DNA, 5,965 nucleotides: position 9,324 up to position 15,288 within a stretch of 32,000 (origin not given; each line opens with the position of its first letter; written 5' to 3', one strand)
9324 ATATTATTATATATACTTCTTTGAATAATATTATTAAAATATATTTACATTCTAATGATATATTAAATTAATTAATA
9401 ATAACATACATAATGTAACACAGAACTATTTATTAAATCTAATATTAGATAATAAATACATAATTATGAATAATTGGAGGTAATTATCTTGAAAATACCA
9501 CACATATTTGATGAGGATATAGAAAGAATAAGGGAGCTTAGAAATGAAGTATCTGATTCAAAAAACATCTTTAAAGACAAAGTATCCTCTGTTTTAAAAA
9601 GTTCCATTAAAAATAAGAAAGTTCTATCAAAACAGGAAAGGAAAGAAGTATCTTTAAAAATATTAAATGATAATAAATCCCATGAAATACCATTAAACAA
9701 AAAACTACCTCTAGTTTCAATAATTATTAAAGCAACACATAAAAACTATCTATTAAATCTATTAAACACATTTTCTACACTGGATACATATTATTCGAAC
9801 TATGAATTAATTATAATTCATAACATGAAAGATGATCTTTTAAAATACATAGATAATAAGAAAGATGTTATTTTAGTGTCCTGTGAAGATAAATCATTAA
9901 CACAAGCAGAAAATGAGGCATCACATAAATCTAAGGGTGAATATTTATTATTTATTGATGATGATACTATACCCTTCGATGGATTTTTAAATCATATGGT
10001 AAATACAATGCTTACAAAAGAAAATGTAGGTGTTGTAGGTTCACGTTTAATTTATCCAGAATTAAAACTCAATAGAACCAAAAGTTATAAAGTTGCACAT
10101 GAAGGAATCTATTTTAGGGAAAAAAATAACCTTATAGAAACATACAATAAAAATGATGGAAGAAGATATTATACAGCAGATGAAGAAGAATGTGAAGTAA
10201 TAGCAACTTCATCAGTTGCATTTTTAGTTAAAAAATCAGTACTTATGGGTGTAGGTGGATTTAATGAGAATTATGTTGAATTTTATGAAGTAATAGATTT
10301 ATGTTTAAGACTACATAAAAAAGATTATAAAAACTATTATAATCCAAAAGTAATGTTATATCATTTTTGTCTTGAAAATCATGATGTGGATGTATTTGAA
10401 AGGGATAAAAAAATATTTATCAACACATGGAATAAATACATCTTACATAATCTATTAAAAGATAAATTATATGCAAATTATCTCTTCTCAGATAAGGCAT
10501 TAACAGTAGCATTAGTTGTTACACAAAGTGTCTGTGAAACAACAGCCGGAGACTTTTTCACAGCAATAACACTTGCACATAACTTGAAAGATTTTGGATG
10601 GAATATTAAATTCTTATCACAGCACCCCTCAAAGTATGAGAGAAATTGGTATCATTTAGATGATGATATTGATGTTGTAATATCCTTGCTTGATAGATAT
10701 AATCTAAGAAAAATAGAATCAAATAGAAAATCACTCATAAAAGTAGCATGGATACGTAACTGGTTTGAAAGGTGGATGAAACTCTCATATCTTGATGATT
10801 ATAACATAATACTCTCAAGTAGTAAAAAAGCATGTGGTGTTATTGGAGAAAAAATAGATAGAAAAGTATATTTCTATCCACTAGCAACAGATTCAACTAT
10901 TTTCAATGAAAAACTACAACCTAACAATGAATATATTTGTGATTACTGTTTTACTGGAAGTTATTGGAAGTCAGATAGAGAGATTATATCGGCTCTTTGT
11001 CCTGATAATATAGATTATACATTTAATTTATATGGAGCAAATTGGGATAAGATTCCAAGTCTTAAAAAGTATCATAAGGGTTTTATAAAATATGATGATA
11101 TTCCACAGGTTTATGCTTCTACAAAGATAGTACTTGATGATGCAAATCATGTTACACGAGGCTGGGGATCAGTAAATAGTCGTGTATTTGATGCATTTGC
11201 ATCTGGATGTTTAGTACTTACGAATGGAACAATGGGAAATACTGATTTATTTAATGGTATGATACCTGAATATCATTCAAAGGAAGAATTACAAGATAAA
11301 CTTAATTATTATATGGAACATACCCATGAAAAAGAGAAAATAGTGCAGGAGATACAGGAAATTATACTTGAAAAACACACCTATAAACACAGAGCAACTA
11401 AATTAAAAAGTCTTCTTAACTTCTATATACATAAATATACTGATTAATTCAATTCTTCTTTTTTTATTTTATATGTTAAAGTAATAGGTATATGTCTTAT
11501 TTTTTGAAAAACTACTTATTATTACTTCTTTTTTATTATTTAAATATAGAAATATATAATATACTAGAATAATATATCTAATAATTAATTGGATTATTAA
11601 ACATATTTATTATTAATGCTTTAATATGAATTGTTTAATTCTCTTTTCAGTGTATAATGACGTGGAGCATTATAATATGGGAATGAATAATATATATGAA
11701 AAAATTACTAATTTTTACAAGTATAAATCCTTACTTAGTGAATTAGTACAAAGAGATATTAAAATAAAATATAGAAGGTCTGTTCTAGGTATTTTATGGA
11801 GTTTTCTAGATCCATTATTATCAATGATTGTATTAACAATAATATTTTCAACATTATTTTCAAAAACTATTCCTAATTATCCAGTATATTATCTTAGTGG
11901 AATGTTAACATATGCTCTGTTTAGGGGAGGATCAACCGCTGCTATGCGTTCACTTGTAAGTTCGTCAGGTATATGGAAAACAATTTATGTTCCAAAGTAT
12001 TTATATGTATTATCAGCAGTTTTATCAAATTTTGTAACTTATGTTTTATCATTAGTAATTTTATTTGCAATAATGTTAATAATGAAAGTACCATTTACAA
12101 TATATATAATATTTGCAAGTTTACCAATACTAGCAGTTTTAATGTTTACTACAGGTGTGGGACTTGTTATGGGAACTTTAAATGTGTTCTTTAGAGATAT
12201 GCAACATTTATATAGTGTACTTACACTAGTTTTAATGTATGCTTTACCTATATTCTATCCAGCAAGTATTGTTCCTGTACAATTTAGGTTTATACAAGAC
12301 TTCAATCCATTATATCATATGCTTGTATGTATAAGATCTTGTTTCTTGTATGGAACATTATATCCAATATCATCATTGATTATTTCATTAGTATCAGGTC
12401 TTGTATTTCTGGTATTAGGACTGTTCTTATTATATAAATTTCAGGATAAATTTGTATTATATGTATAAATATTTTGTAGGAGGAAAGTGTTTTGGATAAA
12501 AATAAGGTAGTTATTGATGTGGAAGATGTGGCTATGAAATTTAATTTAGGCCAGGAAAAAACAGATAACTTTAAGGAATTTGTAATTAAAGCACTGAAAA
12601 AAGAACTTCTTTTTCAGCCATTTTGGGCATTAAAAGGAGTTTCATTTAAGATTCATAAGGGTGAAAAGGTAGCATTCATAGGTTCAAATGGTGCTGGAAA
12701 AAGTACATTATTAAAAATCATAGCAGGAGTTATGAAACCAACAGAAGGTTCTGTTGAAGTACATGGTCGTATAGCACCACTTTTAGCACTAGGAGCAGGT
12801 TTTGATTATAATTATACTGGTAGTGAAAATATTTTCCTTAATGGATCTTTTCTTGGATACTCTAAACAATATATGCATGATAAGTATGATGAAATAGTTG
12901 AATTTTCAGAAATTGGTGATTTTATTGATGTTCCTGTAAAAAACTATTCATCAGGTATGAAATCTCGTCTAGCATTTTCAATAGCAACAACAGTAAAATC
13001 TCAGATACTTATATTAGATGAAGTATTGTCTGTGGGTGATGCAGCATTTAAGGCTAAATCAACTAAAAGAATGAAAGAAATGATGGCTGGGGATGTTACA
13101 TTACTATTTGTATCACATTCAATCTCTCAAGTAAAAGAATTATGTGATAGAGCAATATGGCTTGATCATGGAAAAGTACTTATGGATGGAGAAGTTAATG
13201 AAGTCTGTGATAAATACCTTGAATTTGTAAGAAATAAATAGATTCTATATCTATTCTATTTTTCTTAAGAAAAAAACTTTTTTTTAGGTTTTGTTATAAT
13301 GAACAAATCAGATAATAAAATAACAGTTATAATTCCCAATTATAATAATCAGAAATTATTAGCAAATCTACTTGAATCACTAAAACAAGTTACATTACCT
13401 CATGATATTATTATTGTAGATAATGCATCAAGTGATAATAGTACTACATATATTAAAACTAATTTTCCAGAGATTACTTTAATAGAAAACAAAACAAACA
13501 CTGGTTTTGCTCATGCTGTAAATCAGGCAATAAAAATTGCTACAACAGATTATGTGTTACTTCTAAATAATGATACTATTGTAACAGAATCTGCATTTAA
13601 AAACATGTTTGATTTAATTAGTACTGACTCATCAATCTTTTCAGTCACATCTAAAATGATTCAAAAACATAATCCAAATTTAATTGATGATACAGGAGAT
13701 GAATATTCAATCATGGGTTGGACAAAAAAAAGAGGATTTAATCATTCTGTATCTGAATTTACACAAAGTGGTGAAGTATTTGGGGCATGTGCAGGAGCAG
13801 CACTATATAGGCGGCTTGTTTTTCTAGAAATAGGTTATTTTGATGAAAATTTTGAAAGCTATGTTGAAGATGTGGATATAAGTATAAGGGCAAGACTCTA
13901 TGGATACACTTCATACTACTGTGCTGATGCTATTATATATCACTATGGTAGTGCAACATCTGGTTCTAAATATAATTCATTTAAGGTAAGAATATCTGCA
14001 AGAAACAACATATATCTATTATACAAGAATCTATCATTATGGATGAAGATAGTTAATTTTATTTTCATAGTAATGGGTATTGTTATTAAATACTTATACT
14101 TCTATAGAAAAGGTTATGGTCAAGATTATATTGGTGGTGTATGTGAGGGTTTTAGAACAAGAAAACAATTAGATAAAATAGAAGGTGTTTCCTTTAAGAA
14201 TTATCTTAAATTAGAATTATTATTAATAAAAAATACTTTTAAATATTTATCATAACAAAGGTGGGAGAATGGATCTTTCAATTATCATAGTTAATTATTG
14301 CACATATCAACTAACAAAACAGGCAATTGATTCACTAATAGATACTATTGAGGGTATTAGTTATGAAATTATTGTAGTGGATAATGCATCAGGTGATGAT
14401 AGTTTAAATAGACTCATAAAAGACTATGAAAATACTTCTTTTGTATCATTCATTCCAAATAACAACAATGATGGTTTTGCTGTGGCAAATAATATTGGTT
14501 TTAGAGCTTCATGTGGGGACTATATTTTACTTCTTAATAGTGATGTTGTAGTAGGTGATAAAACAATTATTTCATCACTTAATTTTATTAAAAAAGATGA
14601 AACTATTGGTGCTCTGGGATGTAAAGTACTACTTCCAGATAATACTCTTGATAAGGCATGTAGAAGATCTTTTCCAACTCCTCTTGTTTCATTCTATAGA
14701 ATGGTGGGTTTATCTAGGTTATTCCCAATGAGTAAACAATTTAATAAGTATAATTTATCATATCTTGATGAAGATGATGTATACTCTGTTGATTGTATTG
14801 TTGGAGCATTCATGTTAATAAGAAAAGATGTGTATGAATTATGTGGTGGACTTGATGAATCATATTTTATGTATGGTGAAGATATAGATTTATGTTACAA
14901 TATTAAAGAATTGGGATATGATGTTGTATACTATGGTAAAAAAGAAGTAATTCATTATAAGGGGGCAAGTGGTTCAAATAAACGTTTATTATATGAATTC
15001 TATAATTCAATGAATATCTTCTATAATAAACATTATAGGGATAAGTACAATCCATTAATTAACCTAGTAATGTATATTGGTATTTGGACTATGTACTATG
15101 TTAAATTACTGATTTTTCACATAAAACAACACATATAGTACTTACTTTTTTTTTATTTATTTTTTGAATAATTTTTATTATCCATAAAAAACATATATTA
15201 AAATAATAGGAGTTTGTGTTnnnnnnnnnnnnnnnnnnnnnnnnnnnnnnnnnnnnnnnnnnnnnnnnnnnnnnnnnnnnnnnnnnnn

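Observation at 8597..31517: Bacterial-style, ABC-transporter-dependent acidic wall-glycopolymer (teichuronic-acid-like) locus in a probable pseudomurein-walled methanogen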

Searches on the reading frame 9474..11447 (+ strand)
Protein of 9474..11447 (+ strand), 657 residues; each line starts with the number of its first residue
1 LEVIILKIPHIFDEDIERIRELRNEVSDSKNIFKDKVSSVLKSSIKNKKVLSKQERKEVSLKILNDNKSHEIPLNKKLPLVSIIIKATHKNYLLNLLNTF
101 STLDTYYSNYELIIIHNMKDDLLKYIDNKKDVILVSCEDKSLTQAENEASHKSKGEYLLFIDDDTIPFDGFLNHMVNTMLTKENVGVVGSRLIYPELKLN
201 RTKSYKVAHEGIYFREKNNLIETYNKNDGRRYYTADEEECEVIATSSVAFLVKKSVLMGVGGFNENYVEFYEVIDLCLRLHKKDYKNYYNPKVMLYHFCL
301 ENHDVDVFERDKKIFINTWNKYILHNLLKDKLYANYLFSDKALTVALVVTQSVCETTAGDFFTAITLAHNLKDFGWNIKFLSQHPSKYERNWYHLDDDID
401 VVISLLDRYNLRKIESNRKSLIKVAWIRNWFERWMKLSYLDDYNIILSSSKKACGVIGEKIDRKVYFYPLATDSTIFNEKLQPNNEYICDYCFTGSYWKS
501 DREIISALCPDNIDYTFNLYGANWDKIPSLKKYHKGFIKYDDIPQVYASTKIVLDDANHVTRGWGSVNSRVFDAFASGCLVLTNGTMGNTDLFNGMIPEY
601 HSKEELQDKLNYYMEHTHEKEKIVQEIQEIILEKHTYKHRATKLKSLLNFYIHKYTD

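Call 4: search_protein_families(library=pfam, proteins=[window:9474-11447:+], max_evalue=0.01)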
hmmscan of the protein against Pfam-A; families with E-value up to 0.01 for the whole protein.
window:9474-11447:+ (657 aa): 5 families
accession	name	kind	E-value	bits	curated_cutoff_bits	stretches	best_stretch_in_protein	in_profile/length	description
PF13524.12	Glyco_trans_1_2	-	2.7e-30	105.6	25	1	503-644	4-142/144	Glycosyl transferase-like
PF00535.33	Glycos_transf_2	-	1.1e-11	45.4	23.3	1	84-222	3-145/168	Glycosyl transferase family 2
PF10111.15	Glyco_tranf_2_2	-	2.2e-08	34.4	27.3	1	105-296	25-215/276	Glycosyltransferase like family 2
PF13712.12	Glyco_tranf_2_5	-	2.1e-07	31.3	27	1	138-317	37-208/210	Glycosyltransferase like family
PF13641.12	Glyco_tranf_2_3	-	0.00032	21.2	27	1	81-298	3-212/230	Glycosyltransferase like family 2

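Call 6: search_protein_families(library=ncbifam, proteins=[window:9474-11447:+], max_evalue=0.001)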
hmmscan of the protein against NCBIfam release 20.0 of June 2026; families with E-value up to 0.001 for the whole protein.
window:9474-11447:+ (657 aa): 9 families
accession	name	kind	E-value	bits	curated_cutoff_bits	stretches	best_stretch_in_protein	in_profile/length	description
NF038299.1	EPS_HpsN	equivalog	1.9e-12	46.8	425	1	79-302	1-225/317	hormogonium polysaccharide biosynthesis glycosyltransferase HpsN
TIGR03965.1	mycofact_glyco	equivalog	4.2e-11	42.4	280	1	61-297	55-280/467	mycofactocin biosynthesis glycosyltransferase MftF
TIGR03937.1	PgaC_IcaA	equivalog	4e-10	39.2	422.3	1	70-188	36-159/407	poly-beta-1,6-N-acetyl-D-glucosamine synthase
NF041875.1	EPS_EpsD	equivalog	4.8e-10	39.3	370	1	95-297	16-206/325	exopolysaccharide biosynthesis glycosyltransferase EpsD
NF038302.1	EPS_HpsE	equivalog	3.1e-07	29.7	300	1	105-298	29-223/307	hormogonium polysaccharide biosynthesis glycosyltransferase HpsE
TIGR01556.1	rhamnosyltran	subfamily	7.6e-07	28.6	200.55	1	108-299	20-202/281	rhamnosyltransferase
NF041394.1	GtaseAglG_Halo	equivalog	1.9e-05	24.1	440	1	101-331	24-248/304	glucosyl-dolichyl phosphate glucuronosyltransferase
NF047683.1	TeichurnBiosyTuaG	equivalog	0.00035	20.3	400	1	76-183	3-115/252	teichuronic acid biosynthesis protein TuaG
TIGR04283.1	glyco_like_mftF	equivalog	0.00069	19.3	182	0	82-186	2-105/221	TIGR04283 family arsenosugar biosynthesis glycosyltransferase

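Call 80: search_solved_structures(query=window:9474-11447:+, max_evalue=0.01)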
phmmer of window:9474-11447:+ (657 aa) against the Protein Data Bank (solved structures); distinct sequences matched with E-value up to 0.01: 0.

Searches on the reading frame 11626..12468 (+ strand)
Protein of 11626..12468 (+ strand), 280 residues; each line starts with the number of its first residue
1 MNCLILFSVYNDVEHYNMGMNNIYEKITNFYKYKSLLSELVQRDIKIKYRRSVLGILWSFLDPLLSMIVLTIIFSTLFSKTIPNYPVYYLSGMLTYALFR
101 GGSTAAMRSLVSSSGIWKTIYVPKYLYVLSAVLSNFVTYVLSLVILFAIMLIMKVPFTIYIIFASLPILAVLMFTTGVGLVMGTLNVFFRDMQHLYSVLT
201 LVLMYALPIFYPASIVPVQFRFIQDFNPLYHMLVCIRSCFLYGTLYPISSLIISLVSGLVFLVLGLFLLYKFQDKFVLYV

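Call 4: search_protein_families(library=pfam, proteins=[window:11626-12468:+], max_evalue=0.01)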
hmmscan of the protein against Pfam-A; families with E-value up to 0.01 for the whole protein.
window:11626-12468:+ (280 aa): 1 family
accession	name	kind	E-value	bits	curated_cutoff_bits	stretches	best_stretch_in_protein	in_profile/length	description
PF01061.29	ABC2_membrane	-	1.5e-15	57.8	26.9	1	38-240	4-210/211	ABC-2 type transporter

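Call 6: search_protein_families(library=ncbifam, proteins=[window:11626-12468:+], max_evalue=0.001)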
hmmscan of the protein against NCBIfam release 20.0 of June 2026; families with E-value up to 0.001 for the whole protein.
window:11626-12468:+ (280 aa): 2 families
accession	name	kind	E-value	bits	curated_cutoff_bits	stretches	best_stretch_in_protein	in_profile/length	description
NF050109.1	galactan_ABC_perm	equivalog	2.7e-23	82.8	380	1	22-276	9-268/272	galactan export ABC transporter permease subunit Wzm/RfbD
NF050053.1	CapPschTportKpsM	equivalog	1.3e-10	41.6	300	1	37-272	5-250/257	capsule polysaccharide transporter KpsM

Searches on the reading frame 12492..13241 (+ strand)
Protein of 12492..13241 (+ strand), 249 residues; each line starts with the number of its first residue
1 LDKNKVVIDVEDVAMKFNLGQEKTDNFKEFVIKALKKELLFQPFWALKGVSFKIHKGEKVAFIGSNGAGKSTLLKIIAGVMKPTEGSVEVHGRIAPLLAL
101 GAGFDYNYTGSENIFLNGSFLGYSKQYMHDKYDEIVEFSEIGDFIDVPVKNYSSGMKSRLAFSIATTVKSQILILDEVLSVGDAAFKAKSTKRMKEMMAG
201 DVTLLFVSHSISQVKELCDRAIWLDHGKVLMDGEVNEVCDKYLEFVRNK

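Call 4: search_protein_families(library=pfam, proteins=[window:12492-13241:+], max_evalue=0.01)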
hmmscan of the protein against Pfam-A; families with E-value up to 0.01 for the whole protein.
window:12492-13241:+ (249 aa): 4 families
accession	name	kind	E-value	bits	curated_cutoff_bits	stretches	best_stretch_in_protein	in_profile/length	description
PF00005.33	ABC_tran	-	2.6e-23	83.6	25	1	47-178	1-135/137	ABC transporter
PF13304.12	AAA_21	-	8.7e-05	23.2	27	1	61-78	3-20/304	AAA domain, putative AbiEii toxin, Type IV TA system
PF13555.12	AAA_29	-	9.1e-05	22.6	27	1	49-85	14-50/61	P-loop containing region of AAA domain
PF13175.12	AAA_15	-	0.0038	17.3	32.1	0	59-78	25-44/374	AAA ATPase domain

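Call 6: search_protein_families(library=ncbifam, proteins=[window:12492-13241:+], max_evalue=0.001)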
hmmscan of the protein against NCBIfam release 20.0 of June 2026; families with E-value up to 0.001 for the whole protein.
window:12492-13241:+ (249 aa): 185 families (the best 25 are shown)
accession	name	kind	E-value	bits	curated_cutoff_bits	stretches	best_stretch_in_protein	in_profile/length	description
NF050108.1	galactan_ABC_ATP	equivalog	3.1e-65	219.7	400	1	9-242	2-240/244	galactan export ABC transporter ATP-binding subunit Wzt/RfbE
NF010065.0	PRK13545.1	equivalog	8.8e-65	219.4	538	1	9-247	6-239/549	teichoic acids export protein ATP-binding subunit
NF010066.0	PRK13546.1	equivalog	8.2e-59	199.1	320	1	6-247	3-239/264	teichoic acids export ABC transporter ATP-binding subunit TagH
TIGR01188.1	drrA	subfamily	2.5e-36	125.5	312.45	2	104-239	77-212/302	daunorubicin resistance ABC transporter, ATP-binding protein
TIGR03375.1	type_I_sec_LssB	subfamily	1.9e-27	95.9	693.1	2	46-92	482-528/696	type I secretion system permease/ATPase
TIGR04520.1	ECF_ATPase_1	equivalog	9.6e-27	94.1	315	2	45-92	16-63/269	energy-coupling factor transporter ATPase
TIGR04521.1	ECF_ATPase_2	equivalog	1.8e-26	92.9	330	2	46-93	20-67/279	energy-coupling factor transporter ATPase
NF033858.1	ABC2_perm_RbbA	equivalog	9.4e-26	90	1050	1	21-240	256-486/909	ribosome-associated ATPase/putative transporter RbbA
NF010059.0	PRK13536.1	equivalog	3.2e-25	88.6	549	1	41-241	53-264/342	nodulation factor ABC transporter ATP-binding protein NodI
TIGR01288.1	nodI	equivalog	1.6e-24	86.5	424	1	49-241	22-225/303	nodulation factor ABC transporter ATP-binding protein NodI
NF010060.0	PRK13537.1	equivalog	2e-24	86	521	1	46-240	30-235/314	nodulation factor ABC transporter ATP-binding protein NodI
TIGR00968.1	3a0106s01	subfamily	1.8e-23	83.3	342.75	1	41-241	10-221/237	sulfate ABC transporter ATP-binding protein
TIGR03522.1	GldA_ABC_ATP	equivalog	2.2e-23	83.2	402.6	2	45-93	16-64/301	gliding motility-associated ABC transporter ATP-binding subunit GldA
NF010156.0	PRK13635.1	equivalog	6.3e-23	81.3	392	2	45-93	21-69/279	energy-coupling factor ABC transporter ATP-binding protein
TIGR03411.1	urea_trans_UrtD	equivalog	8.1e-23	81.3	304.1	2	39-92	10-63/242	urea ABC transporter ATP-binding protein UrtD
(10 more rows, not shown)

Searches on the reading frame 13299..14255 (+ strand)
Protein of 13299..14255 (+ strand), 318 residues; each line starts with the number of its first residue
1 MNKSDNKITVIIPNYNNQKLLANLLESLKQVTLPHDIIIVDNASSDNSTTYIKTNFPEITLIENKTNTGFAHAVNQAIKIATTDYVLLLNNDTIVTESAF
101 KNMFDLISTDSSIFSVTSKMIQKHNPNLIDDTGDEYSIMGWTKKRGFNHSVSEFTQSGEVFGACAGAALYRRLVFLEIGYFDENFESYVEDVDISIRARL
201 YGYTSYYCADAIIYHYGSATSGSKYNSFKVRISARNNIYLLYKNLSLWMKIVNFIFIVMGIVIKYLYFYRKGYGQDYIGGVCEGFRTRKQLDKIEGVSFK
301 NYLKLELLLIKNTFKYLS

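Call 4: search_protein_families(library=pfam, proteins=[window:13299-14255:+], max_evalue=0.01)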
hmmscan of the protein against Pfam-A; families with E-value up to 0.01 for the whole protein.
window:13299-14255:+ (318 aa): 7 families
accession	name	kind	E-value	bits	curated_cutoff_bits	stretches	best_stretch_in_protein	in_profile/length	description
PF00535.33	Glycos_transf_2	-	3.4e-24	86.1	23.3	1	9-177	1-166/168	Glycosyl transferase family 2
PF13641.12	Glyco_tranf_2_3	-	5.8e-14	53.1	27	1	8-221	3-216/230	Glycosyltransferase like family 2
PF13632.12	Glyco_trans_2_3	-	2.2e-08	34.6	27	1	85-256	1-168/198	Glycosyl transferase family group 2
PF10111.15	Glyco_tranf_2_2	-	9.2e-07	29.1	27.3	1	9-202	1-203/276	Glycosyltransferase like family 2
PF00483.29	NTP_transferase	-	0.00021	21.4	21.2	1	12-126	25-143/245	Nucleotidyl transferase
PF09258.16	Glyco_transf_64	-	0.0044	16.8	21.3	1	8-104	1-97/245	Glycosyl transferase family 64 domain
PF13704.12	Glyco_tranf_2_4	-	0.0072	17.2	27.5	0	18-97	4-86/98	Glycosyl transferase family 2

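Call 6: search_protein_families(library=ncbifam, proteins=[window:13299-14255:+], max_evalue=0.001)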
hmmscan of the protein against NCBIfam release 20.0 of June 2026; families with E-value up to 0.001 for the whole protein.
window:13299-14255:+ (318 aa): 25 families
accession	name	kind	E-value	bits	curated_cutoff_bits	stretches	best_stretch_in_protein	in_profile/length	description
TIGR03937.1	PgaC_IcaA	equivalog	1.8e-20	73.3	422.3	1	5-214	44-249/407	poly-beta-1,6-N-acetyl-D-glucosamine synthase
NF041875.1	EPS_EpsD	equivalog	2e-18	66.9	370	1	9-225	2-216/325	exopolysaccharide biosynthesis glycosyltransferase EpsD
TIGR03965.1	mycofact_glyco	equivalog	6.4e-18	64.9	280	1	4-215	72-280/467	mycofactocin biosynthesis glycosyltransferase MftF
TIGR03111.1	glyc2_xrt_Gpos1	hypoth_equivalog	6.7e-17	61.4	363.95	1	6-215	49-266/439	TIGR03111 family XrtG-associated glycosyltransferase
NF007482.0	PRK10073.1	equivalog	5.4e-14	51.9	423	1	1-110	1-113/334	glycosyltransferase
TIGR01556.1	rhamnosyltran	subfamily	6.1e-14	51.9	200.55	1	20-216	9-201/281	rhamnosyltransferase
TIGR04283.1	glyco_like_mftF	equivalog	1e-13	51.4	182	1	8-114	1-104/221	TIGR04283 family arsenosugar biosynthesis glycosyltransferase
TIGR04195.1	S_glycosyl_SunS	equivalog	3.5e-12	45.9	350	1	6-149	57-199/421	SunS family peptide S-glycosyltransferase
NF047683.1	TeichurnBiosyTuaG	equivalog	1.4e-11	44.6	400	1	1-125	1-129/252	teichuronic acid biosynthesis protein TuaG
NF053739.1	GlytfEpsEBac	equivalog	1.7e-11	43.6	450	1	7-263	2-247/265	glycosyltransferase EpsE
NF038302.1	EPS_HpsE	equivalog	7.8e-11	41.5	300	1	7-111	2-115/307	hormogonium polysaccharide biosynthesis glycosyltransferase HpsE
NF038299.1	EPS_HpsN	equivalog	8.4e-11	41.4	425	1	7-249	2-258/317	hormogonium polysaccharide biosynthesis glycosyltransferase HpsN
TIGR04440.1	glyco_TIGR04440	domain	5.8e-10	39.3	70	1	7-119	1-118/215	TIGR00180 family glycosyltransferase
TIGR04182.1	glyco_TIGR04182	equivalog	1.5e-08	34.4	325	1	8-110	2-100/293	S-layer glycoprotein N-glycosyltransferase AglJ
TIGR03992.1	Arch_glmU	subfamily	1.5e-07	30.7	292.1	1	16-108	29-122/393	bifunctional sugar-1-phosphate nucleotidylyltransferase/acetyltransferase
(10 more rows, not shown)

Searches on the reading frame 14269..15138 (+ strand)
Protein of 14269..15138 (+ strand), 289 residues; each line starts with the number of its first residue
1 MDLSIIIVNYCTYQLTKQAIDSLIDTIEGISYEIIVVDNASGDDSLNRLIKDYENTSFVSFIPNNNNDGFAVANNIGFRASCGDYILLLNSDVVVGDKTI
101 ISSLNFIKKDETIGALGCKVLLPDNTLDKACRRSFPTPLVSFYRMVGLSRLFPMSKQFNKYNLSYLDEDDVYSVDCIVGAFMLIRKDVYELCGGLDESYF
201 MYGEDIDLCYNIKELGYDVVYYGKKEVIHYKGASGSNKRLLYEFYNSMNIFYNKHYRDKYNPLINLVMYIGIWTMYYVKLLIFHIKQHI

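Call 4: search_protein_families(library=pfam, proteins=[window:14269-15138:+], max_evalue=0.01)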
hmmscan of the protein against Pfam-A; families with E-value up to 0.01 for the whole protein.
window:14269-15138:+ (289 aa): 6 families
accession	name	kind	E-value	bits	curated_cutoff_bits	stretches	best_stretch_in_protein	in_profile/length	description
PF00535.33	Glycos_transf_2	-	1e-18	68.3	23.3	1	4-188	1-163/168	Glycosyl transferase family 2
PF13641.12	Glyco_tranf_2_3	-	6.5e-17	62.7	27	1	3-234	3-216/230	Glycosyltransferase like family 2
PF13712.12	Glyco_tranf_2_5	-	6.8e-06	26.4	27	1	62-232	33-192/210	Glycosyltransferase like family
PF13632.12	Glyco_trans_2_3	-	0.00014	22.2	27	1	176-285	71-172/198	Glycosyl transferase family group 2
PF10111.15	Glyco_tranf_2_2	-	0.00015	21.8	27.3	1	32-210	30-197/276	Glycosyltransferase like family 2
PF02709.20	Glyco_transf_7C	-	0.0067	16.5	23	0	173-224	15-67/78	N-terminal domain of galactosyltransferase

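Call 6: search_protein_families(library=ncbifam, proteins=[window:14269-15138:+], max_evalue=0.001)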
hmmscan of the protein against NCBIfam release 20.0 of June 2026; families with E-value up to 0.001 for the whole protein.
window:14269-15138:+ (289 aa): 17 families
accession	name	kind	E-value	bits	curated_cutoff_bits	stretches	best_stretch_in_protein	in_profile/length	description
TIGR01556.1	rhamnosyltran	subfamily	2.2e-13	50.1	200.55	1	20-234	10-205/281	rhamnosyltransferase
NF038302.1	EPS_HpsE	equivalog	7.6e-13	48.1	300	1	1-120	1-124/307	hormogonium polysaccharide biosynthesis glycosyltransferase HpsE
TIGR03965.1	mycofact_glyco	equivalog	3.4e-12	46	280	2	174-229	226-280/467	mycofactocin biosynthesis glycosyltransferase MftF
NF041875.1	EPS_EpsD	equivalog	1.8e-11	44.1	370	1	3-234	1-211/325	exopolysaccharide biosynthesis glycosyltransferase EpsD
NF047683.1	TeichurnBiosyTuaG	equivalog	5.9e-10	39.2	400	1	3-112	8-116/252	teichuronic acid biosynthesis protein TuaG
TIGR03937.1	PgaC_IcaA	equivalog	6.3e-10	38.6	422.3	1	3-116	47-159/407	poly-beta-1,6-N-acetyl-D-glucosamine synthase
NF007482.0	PRK10073.1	equivalog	1.4e-09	37.4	423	1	2-98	7-101/334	glycosyltransferase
TIGR03111.1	glyc2_xrt_Gpos1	hypoth_equivalog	1.6e-09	37.1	363.95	1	3-226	51-262/439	TIGR03111 family XrtG-associated glycosyltransferase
NF038299.1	EPS_HpsN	equivalog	5.4e-09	35.5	425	1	3-256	3-247/317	hormogonium polysaccharide biosynthesis glycosyltransferase HpsN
NF041394.1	GtaseAglG_Halo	equivalog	4.1e-07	29.6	440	1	1-126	1-124/304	glucosyl-dolichyl phosphate glucuronosyltransferase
TIGR04283.1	glyco_like_mftF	equivalog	4.6e-07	29.6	182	0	3-114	1-105/221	TIGR04283 family arsenosugar biosynthesis glycosyltransferase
NF053739.1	GlytfEpsEBac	equivalog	2.8e-06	26.5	450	1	4-138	4-138/265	glycosyltransferase EpsE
TIGR04009.1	wcaE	equivalog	5.7e-06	25.8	369.2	1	1-111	1-112/248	colanic acid biosynthesis glycosyltransferase WcaE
TIGR04242.1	nodulat_NodC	equivalog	3.2e-05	23.1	550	1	31-116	79-164/395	chitooligosaccharide synthase NodC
NF047588.1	GlcsyltransPgfSStrep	equivalog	5.7e-05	22.5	500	1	1-95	1-98/308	glycosyltransferase PgfS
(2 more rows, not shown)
